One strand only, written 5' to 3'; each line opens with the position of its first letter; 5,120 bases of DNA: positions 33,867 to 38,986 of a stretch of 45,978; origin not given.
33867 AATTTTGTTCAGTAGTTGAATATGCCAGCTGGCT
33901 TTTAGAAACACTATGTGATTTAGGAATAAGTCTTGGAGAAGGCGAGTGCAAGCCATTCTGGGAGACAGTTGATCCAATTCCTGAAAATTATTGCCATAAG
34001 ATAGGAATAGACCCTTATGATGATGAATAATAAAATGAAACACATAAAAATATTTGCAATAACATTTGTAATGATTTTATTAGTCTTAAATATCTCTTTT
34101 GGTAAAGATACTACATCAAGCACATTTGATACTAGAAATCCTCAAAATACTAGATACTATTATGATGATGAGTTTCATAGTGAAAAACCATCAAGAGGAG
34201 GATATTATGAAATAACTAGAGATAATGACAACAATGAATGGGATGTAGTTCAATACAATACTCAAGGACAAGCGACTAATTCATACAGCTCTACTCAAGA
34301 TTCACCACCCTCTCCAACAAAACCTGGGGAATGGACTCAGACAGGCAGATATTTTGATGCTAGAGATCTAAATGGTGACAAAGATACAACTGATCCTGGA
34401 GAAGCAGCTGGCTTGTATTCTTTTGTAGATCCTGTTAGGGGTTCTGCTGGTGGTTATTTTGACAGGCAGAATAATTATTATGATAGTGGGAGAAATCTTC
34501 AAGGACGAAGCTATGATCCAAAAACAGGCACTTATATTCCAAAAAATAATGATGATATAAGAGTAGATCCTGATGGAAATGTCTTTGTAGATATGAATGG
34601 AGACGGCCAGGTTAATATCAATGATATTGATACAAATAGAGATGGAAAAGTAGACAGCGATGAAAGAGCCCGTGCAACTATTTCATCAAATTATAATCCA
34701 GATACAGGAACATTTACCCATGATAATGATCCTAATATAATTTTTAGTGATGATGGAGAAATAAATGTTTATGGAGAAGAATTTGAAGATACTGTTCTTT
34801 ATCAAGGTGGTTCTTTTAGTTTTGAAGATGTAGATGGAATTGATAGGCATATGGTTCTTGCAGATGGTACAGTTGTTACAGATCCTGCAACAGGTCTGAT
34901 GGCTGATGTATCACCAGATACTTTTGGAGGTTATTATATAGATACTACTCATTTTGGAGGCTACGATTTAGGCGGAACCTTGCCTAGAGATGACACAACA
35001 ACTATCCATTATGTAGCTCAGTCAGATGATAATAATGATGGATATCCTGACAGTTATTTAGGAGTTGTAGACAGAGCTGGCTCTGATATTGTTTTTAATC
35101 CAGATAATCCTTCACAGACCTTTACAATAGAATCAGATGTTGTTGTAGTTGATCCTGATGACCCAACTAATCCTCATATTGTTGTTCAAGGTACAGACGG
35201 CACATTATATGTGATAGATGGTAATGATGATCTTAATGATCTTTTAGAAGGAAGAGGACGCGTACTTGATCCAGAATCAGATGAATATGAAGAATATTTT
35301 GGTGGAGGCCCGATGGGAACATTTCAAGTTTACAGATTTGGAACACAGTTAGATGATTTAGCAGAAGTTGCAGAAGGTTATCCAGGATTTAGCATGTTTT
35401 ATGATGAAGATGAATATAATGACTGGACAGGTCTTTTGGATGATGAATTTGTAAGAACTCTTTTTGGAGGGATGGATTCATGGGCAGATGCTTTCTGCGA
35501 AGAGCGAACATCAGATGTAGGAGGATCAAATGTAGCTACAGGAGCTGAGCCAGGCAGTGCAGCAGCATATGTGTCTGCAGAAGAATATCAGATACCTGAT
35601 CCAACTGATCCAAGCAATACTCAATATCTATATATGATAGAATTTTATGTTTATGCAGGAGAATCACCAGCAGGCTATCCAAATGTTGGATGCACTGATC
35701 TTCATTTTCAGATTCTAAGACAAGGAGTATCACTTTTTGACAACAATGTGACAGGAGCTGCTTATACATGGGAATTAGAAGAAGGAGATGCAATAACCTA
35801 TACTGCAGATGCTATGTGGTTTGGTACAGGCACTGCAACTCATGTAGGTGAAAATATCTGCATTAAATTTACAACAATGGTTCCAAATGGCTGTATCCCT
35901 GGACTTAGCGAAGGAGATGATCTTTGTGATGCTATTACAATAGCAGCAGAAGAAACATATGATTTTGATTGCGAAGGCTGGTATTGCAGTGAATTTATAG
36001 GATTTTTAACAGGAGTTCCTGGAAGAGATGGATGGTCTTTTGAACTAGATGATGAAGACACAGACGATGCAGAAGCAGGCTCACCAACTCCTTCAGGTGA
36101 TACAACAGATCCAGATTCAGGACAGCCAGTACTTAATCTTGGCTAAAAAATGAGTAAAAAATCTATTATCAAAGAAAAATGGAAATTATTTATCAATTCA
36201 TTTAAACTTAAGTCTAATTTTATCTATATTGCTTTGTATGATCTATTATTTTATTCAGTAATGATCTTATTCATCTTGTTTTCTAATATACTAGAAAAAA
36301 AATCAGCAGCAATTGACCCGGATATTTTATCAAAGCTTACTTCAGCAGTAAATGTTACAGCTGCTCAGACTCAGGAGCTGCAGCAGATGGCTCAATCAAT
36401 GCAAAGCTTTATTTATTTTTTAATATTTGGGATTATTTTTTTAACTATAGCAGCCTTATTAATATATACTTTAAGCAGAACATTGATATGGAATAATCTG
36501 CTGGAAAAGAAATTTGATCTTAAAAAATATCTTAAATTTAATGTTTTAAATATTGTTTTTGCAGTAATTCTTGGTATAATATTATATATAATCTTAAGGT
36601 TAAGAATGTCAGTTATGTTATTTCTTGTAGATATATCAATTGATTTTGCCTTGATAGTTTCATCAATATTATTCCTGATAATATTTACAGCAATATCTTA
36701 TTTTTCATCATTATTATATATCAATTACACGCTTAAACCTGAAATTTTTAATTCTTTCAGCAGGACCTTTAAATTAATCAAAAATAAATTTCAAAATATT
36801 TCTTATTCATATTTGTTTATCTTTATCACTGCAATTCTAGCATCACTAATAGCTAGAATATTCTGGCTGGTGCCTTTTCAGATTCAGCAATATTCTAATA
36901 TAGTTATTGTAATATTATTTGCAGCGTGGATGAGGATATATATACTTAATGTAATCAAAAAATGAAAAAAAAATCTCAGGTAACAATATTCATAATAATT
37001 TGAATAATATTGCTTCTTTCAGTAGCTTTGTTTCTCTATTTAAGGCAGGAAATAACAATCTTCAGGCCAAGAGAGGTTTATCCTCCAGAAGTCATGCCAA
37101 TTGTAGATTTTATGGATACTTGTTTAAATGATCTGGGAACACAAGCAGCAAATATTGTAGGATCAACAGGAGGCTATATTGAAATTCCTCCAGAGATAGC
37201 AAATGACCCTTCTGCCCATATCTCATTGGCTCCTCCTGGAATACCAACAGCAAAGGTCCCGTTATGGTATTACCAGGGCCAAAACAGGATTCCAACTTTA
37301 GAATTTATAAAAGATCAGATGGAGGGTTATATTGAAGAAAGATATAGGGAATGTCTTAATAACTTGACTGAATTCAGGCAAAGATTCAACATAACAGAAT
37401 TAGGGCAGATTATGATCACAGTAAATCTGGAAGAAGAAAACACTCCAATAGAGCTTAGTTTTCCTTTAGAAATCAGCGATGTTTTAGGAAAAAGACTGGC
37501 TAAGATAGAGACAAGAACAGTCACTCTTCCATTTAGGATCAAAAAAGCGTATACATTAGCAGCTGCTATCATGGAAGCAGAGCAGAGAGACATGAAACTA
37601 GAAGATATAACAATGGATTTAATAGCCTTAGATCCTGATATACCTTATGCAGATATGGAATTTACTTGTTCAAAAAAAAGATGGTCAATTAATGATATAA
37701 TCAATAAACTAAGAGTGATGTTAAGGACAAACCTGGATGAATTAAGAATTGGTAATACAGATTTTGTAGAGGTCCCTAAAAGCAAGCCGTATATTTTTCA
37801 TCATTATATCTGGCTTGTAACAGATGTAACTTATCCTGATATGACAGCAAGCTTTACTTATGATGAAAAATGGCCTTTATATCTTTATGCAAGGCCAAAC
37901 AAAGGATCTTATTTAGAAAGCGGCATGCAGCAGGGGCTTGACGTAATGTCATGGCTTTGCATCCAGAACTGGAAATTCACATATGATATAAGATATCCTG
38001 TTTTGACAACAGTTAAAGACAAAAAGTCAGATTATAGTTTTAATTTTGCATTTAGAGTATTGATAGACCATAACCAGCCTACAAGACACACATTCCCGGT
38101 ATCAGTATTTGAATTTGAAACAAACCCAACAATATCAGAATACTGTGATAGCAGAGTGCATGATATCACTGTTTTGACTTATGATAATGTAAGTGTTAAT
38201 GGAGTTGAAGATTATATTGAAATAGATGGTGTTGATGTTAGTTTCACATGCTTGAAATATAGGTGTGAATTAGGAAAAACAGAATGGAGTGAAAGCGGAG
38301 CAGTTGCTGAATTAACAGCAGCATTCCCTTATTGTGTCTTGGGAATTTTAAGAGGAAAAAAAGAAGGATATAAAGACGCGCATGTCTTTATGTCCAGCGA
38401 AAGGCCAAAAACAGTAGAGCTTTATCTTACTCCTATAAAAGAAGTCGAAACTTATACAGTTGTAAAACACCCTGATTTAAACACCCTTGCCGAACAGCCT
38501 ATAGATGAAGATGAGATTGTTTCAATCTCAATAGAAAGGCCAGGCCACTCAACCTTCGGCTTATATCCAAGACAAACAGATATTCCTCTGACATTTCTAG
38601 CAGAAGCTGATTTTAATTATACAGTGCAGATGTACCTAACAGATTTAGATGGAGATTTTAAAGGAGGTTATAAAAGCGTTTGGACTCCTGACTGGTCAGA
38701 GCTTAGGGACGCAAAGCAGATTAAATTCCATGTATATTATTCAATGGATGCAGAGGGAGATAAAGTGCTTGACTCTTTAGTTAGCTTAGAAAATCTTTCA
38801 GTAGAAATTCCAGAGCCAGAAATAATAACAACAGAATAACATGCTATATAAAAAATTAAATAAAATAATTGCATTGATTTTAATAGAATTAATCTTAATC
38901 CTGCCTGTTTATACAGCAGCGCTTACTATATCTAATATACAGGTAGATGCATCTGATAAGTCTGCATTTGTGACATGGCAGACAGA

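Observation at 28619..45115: Seven-gene, translationally coupled surface operon built from a tandemly duplicated three-gene module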

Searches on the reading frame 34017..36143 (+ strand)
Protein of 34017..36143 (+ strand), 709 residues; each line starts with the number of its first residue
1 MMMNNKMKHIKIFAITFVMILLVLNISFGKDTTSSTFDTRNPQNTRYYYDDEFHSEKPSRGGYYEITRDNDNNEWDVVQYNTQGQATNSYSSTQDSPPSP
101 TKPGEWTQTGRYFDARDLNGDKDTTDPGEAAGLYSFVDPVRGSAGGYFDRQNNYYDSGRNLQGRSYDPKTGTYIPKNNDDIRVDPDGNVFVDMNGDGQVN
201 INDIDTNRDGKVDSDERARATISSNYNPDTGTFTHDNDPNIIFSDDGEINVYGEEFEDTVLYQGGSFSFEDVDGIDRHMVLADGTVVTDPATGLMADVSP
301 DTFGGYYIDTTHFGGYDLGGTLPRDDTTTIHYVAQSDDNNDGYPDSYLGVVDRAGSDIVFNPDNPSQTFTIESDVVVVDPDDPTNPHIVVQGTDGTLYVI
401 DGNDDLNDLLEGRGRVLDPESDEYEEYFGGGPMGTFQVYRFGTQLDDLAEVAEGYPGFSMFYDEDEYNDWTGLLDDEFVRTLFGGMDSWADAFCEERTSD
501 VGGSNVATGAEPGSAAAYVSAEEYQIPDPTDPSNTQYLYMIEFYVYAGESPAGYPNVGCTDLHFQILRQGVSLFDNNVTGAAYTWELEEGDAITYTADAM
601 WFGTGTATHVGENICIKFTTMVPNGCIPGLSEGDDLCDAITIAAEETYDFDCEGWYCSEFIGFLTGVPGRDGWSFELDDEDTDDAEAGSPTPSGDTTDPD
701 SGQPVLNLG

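Call 8: search_protein_families(library=pfam, proteins=[window:34017-36143:+], max_evalue=1)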
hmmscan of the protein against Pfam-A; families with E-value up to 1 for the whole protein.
window:34017-36143:+ (709 aa): 1 family
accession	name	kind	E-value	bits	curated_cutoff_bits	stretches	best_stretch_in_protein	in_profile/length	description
PF07886.16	BA14K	-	0.0028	18.1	26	1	164-176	10-22/30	BA14K-like protein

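Call 9: search_protein_families(library=ncbifam, proteins=[window:34017-36143:+], max_evalue=1)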
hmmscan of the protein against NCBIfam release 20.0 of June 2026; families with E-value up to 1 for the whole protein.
window:34017-36143:+ (709 aa): 0 families

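Call 83: search_protein_families(library=pfam, alignment_id=A11, max_evalue=0.001)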
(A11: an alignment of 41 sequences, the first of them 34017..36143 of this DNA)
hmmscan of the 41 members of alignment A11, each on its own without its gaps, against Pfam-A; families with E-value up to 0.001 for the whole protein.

A. member 1, window:34017-36143:+ (709 aa): 0 families

B. families by the number of members that match (of 41 scanned): 27 families (the first 25 are shown)
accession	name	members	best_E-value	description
PF01909.29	NTP_transf_2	3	2.8e-10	Nucleotidyltransferase domain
PF18765.7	Polbeta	3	4.7e-09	Polymerase beta, Nucleotidyltransferase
PF00082.27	Peptidase_S8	1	9.7e-47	Subtilase family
PF01551.29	Peptidase_M23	1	3.8e-17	Peptidase family M23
PF07719.23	TPR_2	1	5.5e-12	Tetratricopeptide repeat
PF13414.12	TPR_11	1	1.9e-11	TPR repeat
PF00515.34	TPR_1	1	1.9e-09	Tetratricopeptide repeat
PF13432.12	TPR_16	1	1.6e-08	Tetratricopeptide repeat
PF13431.12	TPR_17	1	1.9e-08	Tetratricopeptide repeat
PF13428.12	TPR_14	1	3.5e-08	Tetratricopeptide repeat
PF13181.12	TPR_8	1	1.2e-07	Tetratricopeptide repeat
PF09339.16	HTH_IclR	1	1e-06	IclR helix-turn-helix domain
PF13424.12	TPR_12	1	1.1e-06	Tetratricopeptide repeat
PF12802.13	MarR_2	1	9.4e-06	MarR family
PF13412.12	HTH_24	1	1.7e-05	Winged helix-turn-helix DNA-binding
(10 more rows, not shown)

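Call 111: search_protein_families(library=phrogs, proteins=[window:34017-36143:+], max_evalue=0.01)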
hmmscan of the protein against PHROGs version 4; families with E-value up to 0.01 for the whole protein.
window:34017-36143:+ (709 aa): 0 families

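Call 112: search_protein_families(library=padloc, proteins=[window:34017-36143:+], max_evalue=0.01)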
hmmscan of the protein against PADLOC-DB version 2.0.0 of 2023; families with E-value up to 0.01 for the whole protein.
window:34017-36143:+ (709 aa): 0 families

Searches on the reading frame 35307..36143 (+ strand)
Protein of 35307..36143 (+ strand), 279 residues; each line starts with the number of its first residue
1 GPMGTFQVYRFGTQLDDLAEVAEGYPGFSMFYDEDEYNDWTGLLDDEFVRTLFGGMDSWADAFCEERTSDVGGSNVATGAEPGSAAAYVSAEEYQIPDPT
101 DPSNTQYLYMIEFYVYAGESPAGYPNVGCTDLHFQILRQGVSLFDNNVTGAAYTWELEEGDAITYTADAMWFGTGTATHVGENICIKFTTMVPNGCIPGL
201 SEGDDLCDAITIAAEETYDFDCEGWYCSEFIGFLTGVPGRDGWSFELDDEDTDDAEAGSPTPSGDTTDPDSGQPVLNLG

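Call 88: search_solved_structures(query=A12, max_evalue=1)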
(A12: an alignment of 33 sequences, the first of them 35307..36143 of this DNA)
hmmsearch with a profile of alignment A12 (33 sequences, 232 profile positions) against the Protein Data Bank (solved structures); distinct sequences matched with E-value up to 1: 0.

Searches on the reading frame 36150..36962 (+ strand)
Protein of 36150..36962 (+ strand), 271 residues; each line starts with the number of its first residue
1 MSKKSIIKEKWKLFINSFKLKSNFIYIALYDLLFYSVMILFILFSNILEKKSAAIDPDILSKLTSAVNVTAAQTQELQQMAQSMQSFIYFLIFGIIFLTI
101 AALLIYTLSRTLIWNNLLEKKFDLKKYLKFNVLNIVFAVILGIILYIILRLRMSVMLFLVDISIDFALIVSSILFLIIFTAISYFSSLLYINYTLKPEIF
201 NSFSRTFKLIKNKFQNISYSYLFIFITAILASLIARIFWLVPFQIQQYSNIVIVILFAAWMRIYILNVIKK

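Call 8: search_protein_families(library=pfam, proteins=[window:36150-36962:+], max_evalue=1)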
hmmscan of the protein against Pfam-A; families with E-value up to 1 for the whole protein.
window:36150-36962:+ (271 aa): 2 families
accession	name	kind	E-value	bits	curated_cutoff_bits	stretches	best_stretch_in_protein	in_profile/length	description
PF10661.14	EssA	-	0.061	13.6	24.1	1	43-111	78-146/147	WXG100 protein secretion system (Wss), protein EssA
PF18053.6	GyrB_insert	-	0.13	12.6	26.1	1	41-86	24-69/167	DNA gyrase B subunit insert domain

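Call 9: search_protein_families(library=ncbifam, proteins=[window:36150-36962:+], max_evalue=1)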
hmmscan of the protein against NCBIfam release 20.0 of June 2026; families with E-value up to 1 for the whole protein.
window:36150-36962:+ (271 aa): 0 families

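Call 32: search_protein_families(library=pfam, alignment_id=A2, max_evalue=0.01)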
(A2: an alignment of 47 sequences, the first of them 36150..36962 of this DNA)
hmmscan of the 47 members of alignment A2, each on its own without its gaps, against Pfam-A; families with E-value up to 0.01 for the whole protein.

A. member 1, window:36150-36962:+ (271 aa): 0 families

B. families by the number of members that match (of 47 scanned): 0 families

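Call 33: search_solved_structures(query=A2, max_evalue=1)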
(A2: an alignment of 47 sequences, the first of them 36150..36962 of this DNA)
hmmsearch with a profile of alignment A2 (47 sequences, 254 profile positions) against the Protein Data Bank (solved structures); distinct sequences matched with E-value up to 1: 20.
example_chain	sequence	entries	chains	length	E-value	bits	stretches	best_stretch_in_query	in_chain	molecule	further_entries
6b87_A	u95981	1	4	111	0.00028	23.6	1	18-102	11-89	TMHC2_E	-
6m6z_A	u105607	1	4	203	0.005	19.5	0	21-90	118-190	TMH4C4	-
9llg_M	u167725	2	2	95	0.067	15.8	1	83-144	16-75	De novo designed negative allosteric GPCR exoframe modulator targeting TM5/6/7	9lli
8zyj_A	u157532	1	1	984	0.13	14.9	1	116-188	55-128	Sodium/potassium-transporting ATPase subunit alpha-4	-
6nhy_A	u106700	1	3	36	0.16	14.6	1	83-112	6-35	Tumor necrosis factor receptor superfamily member 10B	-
3n23_A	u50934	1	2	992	0.24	14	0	127-188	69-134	Sodium/potassium-transporting ATPase subunit alpha-1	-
3b8e_A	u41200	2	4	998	0.24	14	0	127-188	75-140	Sodium/potassium-transporting ATPase subunit alpha-1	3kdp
7d91_A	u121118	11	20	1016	0.26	13.9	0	127-188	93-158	Sodium/potassium-transporting ATPase subunit alpha-1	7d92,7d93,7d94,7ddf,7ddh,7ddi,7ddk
9kcj_A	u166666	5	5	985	0.26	13.9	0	126-188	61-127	Sodium/potassium-transporting ATPase subunit alpha-1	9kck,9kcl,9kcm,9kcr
7yzr_A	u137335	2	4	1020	0.26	13.9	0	127-188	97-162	Sodium/potassium-transporting ATPase subunit alpha-1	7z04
3wgu_A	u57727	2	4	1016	0.26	13.9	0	127-188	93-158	Sodium/potassium-transporting ATPase subunit alpha-1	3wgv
4hqj_A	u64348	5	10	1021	0.26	13.9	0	127-188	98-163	Sodium/potassium-transporting ATPase subunit alpha-1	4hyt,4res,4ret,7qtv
9kcg_A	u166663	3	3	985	0.26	13.9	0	126-188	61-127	Sodium/potassium-transporting ATPase subunit alpha-1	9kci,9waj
8jbk_A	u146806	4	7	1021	0.26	13.9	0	127-188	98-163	Sodium/potassium-transporting ATPase subunit alpha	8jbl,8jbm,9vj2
24rc_A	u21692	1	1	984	0.26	13.9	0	126-188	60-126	Sodium/potassium-transporting ATPase subunit alpha-1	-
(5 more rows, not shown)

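Call 111: search_protein_families(library=phrogs, proteins=[window:36150-36962:+], max_evalue=0.01)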
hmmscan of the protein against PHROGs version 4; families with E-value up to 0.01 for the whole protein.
window:36150-36962:+ (271 aa): 0 families

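Call 112: search_protein_families(library=padloc, proteins=[window:36150-36962:+], max_evalue=0.01)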
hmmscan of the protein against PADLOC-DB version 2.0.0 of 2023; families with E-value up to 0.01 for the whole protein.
window:36150-36962:+ (271 aa): 0 families

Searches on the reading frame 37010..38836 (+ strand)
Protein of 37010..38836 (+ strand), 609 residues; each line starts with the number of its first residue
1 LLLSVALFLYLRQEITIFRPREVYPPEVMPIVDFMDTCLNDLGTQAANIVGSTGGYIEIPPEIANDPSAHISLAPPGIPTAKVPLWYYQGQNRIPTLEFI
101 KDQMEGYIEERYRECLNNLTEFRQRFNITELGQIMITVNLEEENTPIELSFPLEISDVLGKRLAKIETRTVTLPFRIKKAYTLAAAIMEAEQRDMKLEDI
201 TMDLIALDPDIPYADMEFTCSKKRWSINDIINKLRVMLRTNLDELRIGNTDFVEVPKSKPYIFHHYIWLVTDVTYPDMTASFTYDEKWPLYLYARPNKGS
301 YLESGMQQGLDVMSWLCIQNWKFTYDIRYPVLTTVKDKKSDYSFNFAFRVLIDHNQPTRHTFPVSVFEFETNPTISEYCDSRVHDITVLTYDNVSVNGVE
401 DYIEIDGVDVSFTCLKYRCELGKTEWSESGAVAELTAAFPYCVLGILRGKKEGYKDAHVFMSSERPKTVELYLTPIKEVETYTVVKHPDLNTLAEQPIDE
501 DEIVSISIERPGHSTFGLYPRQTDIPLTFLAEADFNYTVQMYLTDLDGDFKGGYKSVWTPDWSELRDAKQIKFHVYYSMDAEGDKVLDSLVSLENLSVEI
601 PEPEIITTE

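Call 8: search_protein_families(library=pfam, proteins=[window:37010-38836:+], max_evalue=1)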
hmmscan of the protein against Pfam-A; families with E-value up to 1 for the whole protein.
window:37010-38836:+ (609 aa): 1 family
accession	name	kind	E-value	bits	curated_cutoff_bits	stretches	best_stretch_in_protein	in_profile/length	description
PF21325.3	SHPRH_helical-1st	-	0.058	14.1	27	1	93-142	29-77/95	E3 ubiquitin-protein ligase SHPRH, first helical domain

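Call 9: search_protein_families(library=ncbifam, proteins=[window:37010-38836:+], max_evalue=1)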
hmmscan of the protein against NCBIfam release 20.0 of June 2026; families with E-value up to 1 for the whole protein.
window:37010-38836:+ (609 aa): 0 families
